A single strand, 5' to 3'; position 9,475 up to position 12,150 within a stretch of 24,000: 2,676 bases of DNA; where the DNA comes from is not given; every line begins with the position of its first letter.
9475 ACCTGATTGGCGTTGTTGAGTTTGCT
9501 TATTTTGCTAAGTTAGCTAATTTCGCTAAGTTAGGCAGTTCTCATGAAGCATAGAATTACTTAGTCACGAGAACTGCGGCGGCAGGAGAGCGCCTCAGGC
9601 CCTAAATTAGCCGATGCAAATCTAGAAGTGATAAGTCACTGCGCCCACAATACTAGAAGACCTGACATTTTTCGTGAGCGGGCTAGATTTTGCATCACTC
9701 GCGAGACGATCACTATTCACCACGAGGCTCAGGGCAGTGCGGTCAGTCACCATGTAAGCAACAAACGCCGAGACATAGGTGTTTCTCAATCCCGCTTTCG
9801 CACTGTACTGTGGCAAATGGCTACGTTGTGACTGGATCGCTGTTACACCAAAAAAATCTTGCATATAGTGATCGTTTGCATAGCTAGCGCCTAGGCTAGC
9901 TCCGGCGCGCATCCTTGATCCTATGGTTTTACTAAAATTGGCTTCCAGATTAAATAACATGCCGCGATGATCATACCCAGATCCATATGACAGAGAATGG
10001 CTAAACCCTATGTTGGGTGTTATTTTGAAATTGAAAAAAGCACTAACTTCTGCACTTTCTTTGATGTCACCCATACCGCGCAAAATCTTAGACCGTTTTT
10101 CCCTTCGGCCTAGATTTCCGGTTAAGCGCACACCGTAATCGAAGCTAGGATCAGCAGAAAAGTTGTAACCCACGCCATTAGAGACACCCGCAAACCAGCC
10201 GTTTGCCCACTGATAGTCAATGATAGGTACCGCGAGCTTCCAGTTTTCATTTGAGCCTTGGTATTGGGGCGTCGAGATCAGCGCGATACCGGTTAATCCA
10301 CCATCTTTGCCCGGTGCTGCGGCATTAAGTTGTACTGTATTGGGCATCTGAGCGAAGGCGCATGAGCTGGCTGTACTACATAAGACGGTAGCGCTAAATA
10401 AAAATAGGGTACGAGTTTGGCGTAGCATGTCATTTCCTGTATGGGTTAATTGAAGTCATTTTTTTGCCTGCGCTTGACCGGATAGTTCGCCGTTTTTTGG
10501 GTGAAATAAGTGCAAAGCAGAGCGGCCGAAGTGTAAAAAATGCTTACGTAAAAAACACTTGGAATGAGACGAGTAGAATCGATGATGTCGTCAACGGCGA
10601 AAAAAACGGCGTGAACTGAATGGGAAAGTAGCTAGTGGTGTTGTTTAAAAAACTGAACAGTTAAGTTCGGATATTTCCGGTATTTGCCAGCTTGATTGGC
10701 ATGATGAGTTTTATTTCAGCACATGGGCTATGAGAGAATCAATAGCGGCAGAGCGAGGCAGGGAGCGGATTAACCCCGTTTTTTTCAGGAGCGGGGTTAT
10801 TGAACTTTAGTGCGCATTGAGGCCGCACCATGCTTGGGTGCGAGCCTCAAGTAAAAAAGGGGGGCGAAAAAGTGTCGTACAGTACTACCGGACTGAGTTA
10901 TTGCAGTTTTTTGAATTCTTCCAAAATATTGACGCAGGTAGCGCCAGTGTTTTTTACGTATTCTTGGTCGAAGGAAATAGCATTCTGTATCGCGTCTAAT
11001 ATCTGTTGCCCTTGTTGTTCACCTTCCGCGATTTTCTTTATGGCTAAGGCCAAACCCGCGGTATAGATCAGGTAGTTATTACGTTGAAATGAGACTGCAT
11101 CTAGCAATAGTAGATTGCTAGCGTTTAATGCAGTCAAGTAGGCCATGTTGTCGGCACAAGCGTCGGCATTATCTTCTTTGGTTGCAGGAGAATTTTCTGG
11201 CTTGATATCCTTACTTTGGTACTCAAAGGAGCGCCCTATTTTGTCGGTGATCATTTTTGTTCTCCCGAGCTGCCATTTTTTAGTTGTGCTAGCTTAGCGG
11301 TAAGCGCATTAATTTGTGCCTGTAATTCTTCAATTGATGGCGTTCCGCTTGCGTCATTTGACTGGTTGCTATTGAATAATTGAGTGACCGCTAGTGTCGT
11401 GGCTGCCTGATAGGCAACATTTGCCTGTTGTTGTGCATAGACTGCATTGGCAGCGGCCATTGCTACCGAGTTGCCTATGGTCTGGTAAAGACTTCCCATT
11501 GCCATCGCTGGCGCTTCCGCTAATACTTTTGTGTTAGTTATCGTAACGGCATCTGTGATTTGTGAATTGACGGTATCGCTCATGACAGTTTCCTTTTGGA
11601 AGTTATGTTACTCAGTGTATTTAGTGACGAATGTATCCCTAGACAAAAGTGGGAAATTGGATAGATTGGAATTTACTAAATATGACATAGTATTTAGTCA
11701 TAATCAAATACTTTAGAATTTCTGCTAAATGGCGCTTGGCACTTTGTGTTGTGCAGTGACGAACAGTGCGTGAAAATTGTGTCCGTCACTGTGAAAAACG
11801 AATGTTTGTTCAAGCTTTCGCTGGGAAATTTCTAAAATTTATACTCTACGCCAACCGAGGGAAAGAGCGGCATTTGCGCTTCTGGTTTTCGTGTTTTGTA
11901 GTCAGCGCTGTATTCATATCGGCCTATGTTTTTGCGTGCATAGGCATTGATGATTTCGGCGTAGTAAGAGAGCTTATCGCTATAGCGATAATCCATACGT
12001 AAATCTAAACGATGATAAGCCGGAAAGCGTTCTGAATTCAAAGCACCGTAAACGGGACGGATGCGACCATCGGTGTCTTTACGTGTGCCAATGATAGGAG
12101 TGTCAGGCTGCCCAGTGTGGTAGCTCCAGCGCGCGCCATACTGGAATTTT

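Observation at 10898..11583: Compact two-gene R-body (RebB, 'killing trait') locus in an accessory pocket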

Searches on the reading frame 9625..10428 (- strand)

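Call 6: search_protein_families(library=pfam, proteins=[window:9625-10428:-], max_evalue=0.001)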
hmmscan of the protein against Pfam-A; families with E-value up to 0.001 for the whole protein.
window:9625-10428:- (268 aa): 1 family
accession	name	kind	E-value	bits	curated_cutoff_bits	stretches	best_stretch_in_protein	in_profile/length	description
PF06629.18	MipA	-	4.6e-38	132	24.2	1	47-268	2-221/221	MltA-interacting protein MipA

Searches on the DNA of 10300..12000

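Call 70: search_rna_families(source=window, start=10300, end=12000, threshold=evalue, max_evalue=1)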
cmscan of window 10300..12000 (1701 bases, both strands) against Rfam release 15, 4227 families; matches with E-value up to 1: 0.
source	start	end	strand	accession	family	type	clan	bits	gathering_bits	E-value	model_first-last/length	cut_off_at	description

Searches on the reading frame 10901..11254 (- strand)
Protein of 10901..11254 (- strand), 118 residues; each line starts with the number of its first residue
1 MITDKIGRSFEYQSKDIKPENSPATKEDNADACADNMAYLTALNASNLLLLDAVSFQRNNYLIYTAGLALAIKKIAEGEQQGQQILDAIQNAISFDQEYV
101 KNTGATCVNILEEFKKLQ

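Call 3: search_protein_families(library=pfam, proteins=[window:10901-11254:-], max_evalue=10)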
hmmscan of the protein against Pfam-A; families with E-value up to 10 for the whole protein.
window:10901-11254:- (118 aa): 1 family
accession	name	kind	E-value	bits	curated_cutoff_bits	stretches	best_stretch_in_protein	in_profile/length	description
PF11747.13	RebB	-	0.09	13.3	24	1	30-77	16-63/68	Killing trait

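Call 4: search_protein_families(library=ncbifam, proteins=[window:10901-11254:-], max_evalue=10)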
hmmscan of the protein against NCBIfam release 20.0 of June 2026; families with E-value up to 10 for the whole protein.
window:10901-11254:- (118 aa): 1 family
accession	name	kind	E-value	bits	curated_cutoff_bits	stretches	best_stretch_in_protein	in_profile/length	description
TIGR03060.1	PS_II_psb29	equivalog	0.023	14.4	139.3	1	49-114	39-105/214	photosystem II biogenesis protein Psp29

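Call 7: find_homologous_proteins(query=window:10901-11254:-, max_evalue=0.01)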
Query window:10901-11254:- (118 aa): 3 proteins with E <= 0.01 among 14 candidates.
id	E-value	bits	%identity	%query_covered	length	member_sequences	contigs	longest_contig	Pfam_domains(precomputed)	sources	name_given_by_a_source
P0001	7.9e-62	224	91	100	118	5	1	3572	-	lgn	-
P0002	1.2e-29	120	64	81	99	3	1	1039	-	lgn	-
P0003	6.7e-28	115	61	76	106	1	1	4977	-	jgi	jgi:hypothetical protein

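Call 11: find_encoding_contigs(protein=P0003, flank=5000)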
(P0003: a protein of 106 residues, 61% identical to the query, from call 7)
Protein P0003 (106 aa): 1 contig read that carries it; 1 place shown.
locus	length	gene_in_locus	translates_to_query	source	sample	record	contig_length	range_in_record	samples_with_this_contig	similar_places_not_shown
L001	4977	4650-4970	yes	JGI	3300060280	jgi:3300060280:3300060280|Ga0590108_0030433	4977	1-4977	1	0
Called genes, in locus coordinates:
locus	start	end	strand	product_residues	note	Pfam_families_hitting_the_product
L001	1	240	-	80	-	?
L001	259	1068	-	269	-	PF10411:DsbC_N, PF13098:Thioredoxin_2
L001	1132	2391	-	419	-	PF01494:FAD_binding_3, PF08491:SE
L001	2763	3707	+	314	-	PF01844:HNH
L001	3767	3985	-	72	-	-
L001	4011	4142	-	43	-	-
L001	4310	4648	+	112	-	PF11747:RebB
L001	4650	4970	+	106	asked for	-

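Call 12: find_encoding_contigs(protein=P0001, flank=5000)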
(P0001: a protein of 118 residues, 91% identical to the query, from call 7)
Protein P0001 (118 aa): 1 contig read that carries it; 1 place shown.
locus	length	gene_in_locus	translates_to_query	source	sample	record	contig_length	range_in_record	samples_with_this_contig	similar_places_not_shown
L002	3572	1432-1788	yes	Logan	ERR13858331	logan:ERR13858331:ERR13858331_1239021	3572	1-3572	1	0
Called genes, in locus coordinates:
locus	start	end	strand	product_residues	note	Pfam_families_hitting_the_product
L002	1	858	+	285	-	?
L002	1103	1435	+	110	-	PF11747:RebB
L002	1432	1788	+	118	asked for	-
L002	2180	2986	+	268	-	PF06629:MipA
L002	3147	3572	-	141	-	?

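Call 19: search_protein_representatives(alignment_id=A1)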
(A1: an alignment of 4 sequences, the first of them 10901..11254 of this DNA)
Query: 4 sequences, 106 profile positions. Proteins with E-value up to 0.001 (for the whole library): 14; up to 1e-10: 8; up to 1e-30: 1. The best 14 are listed.
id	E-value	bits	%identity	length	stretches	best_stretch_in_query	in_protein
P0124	3.7e-37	142.6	-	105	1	16-105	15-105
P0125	7.7e-21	90.1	-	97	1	11-105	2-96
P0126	2.6e-18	81.9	-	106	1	11-105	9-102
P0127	8.9e-17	77.0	-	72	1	37-106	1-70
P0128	4.9e-16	74.6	-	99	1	17-106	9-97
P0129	1.0e-15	73.6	-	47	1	60-106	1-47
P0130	1.6e-13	66.5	-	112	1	7-103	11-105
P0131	3.2e-11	59.2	-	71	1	5-50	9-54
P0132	5.6e-10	55.2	-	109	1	8-105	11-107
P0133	8.4e-10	54.6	-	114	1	22-105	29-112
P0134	7.0e-09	51.6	-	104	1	6-105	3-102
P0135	3.3e-08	49.5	-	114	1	19-105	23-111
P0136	6.7e-07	45.3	-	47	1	60-105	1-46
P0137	1.9e-06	43.8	-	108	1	17-94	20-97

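Call 40: find_related_loci(query=A4, collection=genome_contigs, flank=6000)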
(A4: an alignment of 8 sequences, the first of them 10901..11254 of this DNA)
Query A4 (118 aa) in genome_contigs; peptide patterns used: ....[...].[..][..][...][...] (x = any residue, [..] = any of these).
17 stretches matched a pattern; 6 encode a relative of the query (tblastn E <= 1e-3); 6 distinct loci.
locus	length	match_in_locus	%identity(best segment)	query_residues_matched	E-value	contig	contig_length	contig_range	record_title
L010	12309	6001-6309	59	18-118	6e-36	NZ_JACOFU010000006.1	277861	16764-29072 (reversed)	Undibacterium amnicola strain KCTC 52442 6, whole genome shotgun sequence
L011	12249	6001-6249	60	35-117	6e-32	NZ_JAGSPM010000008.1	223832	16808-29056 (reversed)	Undibacterium baiyunense strain BYS107W NODE_8_length_223832_cov_40.118308, whole genome shotgun sequence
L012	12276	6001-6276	51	17-117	1e-31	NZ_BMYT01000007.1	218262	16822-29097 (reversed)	Undibacterium macrobrachii strain KCTC 23916 sequence07, whole genome shotgun sequence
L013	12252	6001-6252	60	34-117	1e-31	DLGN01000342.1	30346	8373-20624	MAG TPA_asm: Oxalobacteraceae bacterium UBA7693 UBA7693_contig_6251, whole genome shotgun sequence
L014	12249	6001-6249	41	35-117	1e-20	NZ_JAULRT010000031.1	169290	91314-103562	Gilvimarinus algae strain SDUM040014 k141_15, whole genome shotgun sequence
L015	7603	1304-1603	47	17-117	1e-24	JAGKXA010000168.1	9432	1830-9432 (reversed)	MAG: Cellvibrionaceae bacterium isolate P9_D7_005 P9_D7_005_1428, whole genome shotgun sequence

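Call 56: predict_structure(alignment_id=A6)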
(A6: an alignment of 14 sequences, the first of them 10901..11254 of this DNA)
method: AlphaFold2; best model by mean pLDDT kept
length: 118 residues; sequences in the alignment: 14
mean_pLDDT: 79.7   pTM: 0.56
mean pLDDT of the five models: 79.7, 79.2, 77.8, 77.7, 77.2
residues with pLDDT >= 90: 74; 70-90: 12; 50-70: 6; < 50: 26
segments of 3 or more residues with pLDDT < 50: 1-26
pLDDT, mean of each block of 10 residues (from residue 1): 40 42 47 82 94 92 95 97 96 94 94 83
secondary structure, 60 per line:
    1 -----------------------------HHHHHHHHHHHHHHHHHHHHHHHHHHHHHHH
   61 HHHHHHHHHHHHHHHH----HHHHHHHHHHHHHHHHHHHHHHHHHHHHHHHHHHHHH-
elements in order: H30-76 H81-117

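Call 65: fold_search(model_id=the predicted structure, library=pdb)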
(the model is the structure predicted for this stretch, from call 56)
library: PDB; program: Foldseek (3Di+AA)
matches with E <= 10: 272; with E <= 0.001: 0
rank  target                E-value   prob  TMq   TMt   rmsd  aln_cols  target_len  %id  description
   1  4zwt_M                5.5e-01  0.89  0.49  0.47   7.2        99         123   14  Crystal Structure of the Bacteriophage T4 recombination mediator protein UvsY, Lattice Type IV (released 2016-03-02)
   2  6x94                  5.9e-01  0.93  0.52  0.17   7.1        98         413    9  An orthogonal seryl-tRNA synthetase/tRNA pair for noncanonical amino acid mutagenesis in Escherichia coli (released 2020-11-04)
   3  1g73_A                6.2e-01  0.82  0.54  0.42  10.5       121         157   12  CRYSTAL STRUCTURE OF SMAC BOUND TO XIAP-BIR3 DOMAIN (released 2001-01-10)
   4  6ixf_A                7.0e-01  0.47  0.34  0.22   7.3       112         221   13  Crystal structure of SeMet apo SH3BP5 (P41) (released 2019-03-20)
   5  1i6z_MODEL_1_A        1.4e+00  0.16  0.29  0.26  26.4       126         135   15  BAG DOMAIN OF BAG1 COCHAPERONE (released 2001-09-06)
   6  3etx_B                1.8e+00  0.41  0.46  0.49   6.2       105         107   19  Crystal structure of bacterial adhesin FadA L14A mutant (released 2008-12-02)
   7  3etz_A                1.8e+00  0.30  0.38  0.41   7.0        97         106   16  Crystal structure of bacterial adhesin FadA L76A mutant (released 2008-12-02)
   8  3ety                  1.8e+00  0.28  0.38  0.42   7.0        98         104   16  Crystal structure of bacterial adhesin FadA L14A mutant (released 2008-12-02)
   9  6y1y_B                1.9e+00  0.60  0.52  0.48   5.2       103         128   16  CheA dimerization domain of Treponema denticola (released 2020-10-28)
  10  3na7                  1.9e+00  0.21  0.33  0.19   7.4        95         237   19  2.2 Angstrom Structure of the HP0958 Protein from Helicobacter pylori CCUG 17874 (released 2010-09-22)
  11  6ixg_A                1.9e+00  0.13  0.26  0.16   8.5        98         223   16  Crystal structure of native apo SH3BP5 (P41) (released 2019-03-20)
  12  6ynw_H                2.1e+00  0.63  0.44  0.63   3.3        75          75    9  Cryo-EM structure of Tetrahymena thermophila mitochondrial ATP synthase - central stalk/cring (released 2020-09-30)
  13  3etx_A                2.1e+00  0.38  0.46  0.50   6.2       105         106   19  Crystal structure of bacterial adhesin FadA L14A mutant (released 2008-12-02)
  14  5los                  2.1e+00  0.33  0.41  0.48   4.8        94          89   11  Piriformospora indica PIIN_05872 (released 2018-05-02)
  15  5bq6_O                2.1e+00  0.15  0.24  0.35   7.9        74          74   15  Structure of the yeast F1FO ATPase C10 ring with oligomycin B (released 2015-08-26)
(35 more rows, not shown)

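Call 82: find_related_loci(query=A10, collection=metagenome_contigs, flank=4000)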
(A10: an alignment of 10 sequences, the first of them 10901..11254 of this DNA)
Query A10 (118 aa) in metagenome_contigs; peptide patterns used: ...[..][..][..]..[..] (x = any residue, [..] = any of these).
19 stretches matched a pattern; 5 encode a relative of the query (tblastn E <= 1e-3); 5 distinct loci.
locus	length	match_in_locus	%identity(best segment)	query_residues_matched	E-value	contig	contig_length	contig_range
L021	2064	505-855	97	1-118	2e-75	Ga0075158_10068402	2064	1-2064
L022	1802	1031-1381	97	1-118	5e-76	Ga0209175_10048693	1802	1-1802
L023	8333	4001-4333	50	13-117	2e-33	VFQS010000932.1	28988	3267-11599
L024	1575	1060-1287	34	34-105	5e-11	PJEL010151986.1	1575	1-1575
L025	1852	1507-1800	24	19-112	1e-8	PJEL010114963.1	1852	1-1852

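Call 86: search_protein_families(library=pfam, alignment_id=A2, max_evalue=10)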
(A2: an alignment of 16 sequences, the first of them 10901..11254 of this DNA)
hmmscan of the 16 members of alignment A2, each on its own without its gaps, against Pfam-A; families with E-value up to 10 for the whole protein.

A. member 1, window:10901-11254:- (118 aa): 1 family
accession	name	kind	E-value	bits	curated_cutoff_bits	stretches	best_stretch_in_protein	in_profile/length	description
PF11747.13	RebB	-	0.09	13.3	24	1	30-77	16-63/68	Killing trait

B. families by the number of members that match (of 16 scanned): 15 families
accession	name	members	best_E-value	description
PF11747.13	RebB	3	0.0088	Killing trait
PF10193.14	Telomere_reg-2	1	0.0047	Telomere length regulation protein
PF00566.25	RabGAP-TBC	1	0.0087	Rab-GTPase-TBC domain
PF18723.6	HMUDK_hel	1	0.028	5-hmdU DNA kinase, helical domain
PF15389.11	DUF4612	1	0.032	Domain of unknown function (DUF4612)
PF24844.1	PolC_DP2_central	1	0.037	DNA polymerase II large subunit DP2, central domain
PF03611.19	EIIC-GAT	1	0.039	PTS system sugar-specific permease component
PF09611.15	Cas_Csy1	1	0.051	CRISPR-associated protein (Cas_Csy1)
PF11791.14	Aconitase_B_N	1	0.063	Aconitate B N-terminal domain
PF23257.1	DUF7071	1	0.063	Domain of unknown function (DUF7071)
PF20669.3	Exo70_N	1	0.068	Exocyst complex component Exo70 N-terminal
PF14240.11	YHYH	1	0.088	YHYH protein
PF09258.16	Glyco_transf_64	1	0.11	Glycosyl transferase family 64 domain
PF06554.17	Olfactory_mark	1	0.15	Olfactory marker protein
PF09759.15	Atx10homo_assoc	1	0.16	Spinocerebellar ataxia type 10 protein domain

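Call 87: search_protein_families(library=pfam, proteins=[L025:1492-1824:+], max_evalue=10)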
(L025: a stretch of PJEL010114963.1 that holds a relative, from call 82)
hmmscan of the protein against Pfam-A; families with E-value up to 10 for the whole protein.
L025:1492-1824:+ (111 aa): 1 family
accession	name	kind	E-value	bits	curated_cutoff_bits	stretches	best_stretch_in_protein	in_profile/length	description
PF07608.17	DUF1571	-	0.032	14.1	27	1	31-76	67-113/208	Protein of unknown function (DUF1571)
